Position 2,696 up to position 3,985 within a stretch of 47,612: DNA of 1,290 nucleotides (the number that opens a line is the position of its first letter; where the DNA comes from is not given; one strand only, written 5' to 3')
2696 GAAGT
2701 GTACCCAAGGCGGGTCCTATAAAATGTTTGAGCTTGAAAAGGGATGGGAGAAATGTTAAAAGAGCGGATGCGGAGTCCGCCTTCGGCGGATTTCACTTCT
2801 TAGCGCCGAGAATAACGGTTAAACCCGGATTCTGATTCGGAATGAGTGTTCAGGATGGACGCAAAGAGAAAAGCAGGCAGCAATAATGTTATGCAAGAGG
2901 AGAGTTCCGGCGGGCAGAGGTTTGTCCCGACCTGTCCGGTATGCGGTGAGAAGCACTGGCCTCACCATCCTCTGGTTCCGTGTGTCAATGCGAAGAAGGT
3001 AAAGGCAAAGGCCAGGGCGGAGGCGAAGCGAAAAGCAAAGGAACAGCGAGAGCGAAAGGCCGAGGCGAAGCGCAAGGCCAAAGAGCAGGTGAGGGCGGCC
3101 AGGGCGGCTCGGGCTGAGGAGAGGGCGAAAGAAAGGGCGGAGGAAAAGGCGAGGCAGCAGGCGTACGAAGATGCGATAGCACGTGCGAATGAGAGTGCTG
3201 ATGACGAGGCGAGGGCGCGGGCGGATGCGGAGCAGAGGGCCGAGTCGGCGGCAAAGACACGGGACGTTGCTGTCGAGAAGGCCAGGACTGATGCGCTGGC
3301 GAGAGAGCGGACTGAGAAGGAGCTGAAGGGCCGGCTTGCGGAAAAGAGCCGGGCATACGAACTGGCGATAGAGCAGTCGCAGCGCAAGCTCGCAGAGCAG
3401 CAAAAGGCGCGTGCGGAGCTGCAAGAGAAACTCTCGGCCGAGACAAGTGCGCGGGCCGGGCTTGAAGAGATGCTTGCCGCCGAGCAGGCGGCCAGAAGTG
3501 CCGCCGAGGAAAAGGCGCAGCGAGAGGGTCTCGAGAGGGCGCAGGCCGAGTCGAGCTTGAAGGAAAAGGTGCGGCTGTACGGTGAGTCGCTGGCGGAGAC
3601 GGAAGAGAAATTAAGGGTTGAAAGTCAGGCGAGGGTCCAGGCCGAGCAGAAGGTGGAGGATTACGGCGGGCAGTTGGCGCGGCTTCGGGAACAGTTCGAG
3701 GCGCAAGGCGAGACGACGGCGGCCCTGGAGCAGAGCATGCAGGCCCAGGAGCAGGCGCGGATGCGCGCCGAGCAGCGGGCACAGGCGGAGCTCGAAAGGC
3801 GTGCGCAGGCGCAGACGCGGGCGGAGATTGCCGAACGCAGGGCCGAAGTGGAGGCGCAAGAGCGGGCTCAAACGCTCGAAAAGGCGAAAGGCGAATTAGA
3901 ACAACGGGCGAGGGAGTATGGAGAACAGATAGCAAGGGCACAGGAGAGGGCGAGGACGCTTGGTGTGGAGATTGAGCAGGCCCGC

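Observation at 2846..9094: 2082-aa helical giant capped at both ends by Cys clusters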

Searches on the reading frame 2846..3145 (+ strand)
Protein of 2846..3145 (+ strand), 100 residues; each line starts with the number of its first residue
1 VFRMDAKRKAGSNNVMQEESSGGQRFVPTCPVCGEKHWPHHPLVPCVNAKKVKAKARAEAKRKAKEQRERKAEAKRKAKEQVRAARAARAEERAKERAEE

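Call 53: search_protein_families(library=ncbifam, proteins=[window:2846-3145:+], max_evalue=0.1)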
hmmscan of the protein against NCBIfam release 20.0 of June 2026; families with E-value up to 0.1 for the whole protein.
window:2846-3145:+ (100 aa): 2 families
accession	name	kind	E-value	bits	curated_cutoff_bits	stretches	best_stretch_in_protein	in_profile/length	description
NF007065.0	PRK09510.1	equivalog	0.00041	19.5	213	1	49-98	156-207/387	cell envelope integrity protein TolA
NF005832.0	PRK07735.1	equivalog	0.042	13.1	431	1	7-96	128-217/430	NADH-quinone oxidoreductase subunit C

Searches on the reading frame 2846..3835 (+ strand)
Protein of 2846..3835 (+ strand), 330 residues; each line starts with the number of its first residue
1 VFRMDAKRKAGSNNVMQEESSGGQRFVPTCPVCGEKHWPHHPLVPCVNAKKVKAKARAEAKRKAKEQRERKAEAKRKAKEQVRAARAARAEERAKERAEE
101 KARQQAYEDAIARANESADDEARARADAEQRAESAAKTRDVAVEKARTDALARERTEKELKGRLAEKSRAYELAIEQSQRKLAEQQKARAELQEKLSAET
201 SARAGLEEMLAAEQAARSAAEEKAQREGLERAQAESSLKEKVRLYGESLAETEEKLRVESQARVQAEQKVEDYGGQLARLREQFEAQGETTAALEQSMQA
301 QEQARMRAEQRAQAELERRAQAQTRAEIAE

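Call 54: predict_structure(alignment_id=A2)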
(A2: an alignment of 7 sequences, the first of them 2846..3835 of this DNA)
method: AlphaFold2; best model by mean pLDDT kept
length: 330 residues; sequences in the alignment: 7
mean_pLDDT: 78.9   pTM: 0.30
mean pLDDT of the five models: 78.9, 77.8, 77.4, 76.9, 75.9
residues with pLDDT >= 90: 147; 70-90: 93; 50-70: 52; < 50: 38
segments of 3 or more residues with pLDDT < 50: 1-27, 38-41, 286-289
pLDDT, mean of each block of 10 residues (from residue 1): 43 40 44 57 52 59 75 85 93 96 96 94 95 94 95 95 96 97 97 96 94 92 91 86 82 79 75 67 51 59 76 79 71
secondary structure, 60 per line:
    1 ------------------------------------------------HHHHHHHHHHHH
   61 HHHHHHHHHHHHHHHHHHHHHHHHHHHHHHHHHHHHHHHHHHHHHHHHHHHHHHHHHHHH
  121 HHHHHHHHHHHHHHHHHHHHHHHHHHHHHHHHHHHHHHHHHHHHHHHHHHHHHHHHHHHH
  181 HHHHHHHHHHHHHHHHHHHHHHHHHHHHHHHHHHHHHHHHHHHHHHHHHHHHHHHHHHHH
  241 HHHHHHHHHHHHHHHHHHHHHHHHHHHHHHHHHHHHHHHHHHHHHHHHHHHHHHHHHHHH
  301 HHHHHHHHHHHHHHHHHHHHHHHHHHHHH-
elements in order: H49-329

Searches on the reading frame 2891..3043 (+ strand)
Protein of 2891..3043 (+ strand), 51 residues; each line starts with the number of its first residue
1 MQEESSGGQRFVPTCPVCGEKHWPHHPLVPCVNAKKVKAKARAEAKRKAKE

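Call 34: find_homologous_proteins(query=window:2891-3043:+, max_evalue=1)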
Query seq(51 aa) (51 aa): 6 proteins with E <= 1 among 6 candidates.
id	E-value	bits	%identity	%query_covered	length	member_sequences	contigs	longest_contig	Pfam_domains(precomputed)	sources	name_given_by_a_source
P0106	6.8e-17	78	62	92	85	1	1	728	-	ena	-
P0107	2.6e-15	73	75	55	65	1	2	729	-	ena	-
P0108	3.0e-15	73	69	63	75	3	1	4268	-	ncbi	ncbi:MAG: hypothetical protein WBC05_23010, partial [Sedimentisphaerales bacterium]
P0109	1.0e-14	71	69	63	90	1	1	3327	-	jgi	-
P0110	2.9e-14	70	76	57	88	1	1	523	-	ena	-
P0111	2.6e-12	63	63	65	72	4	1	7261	-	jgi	-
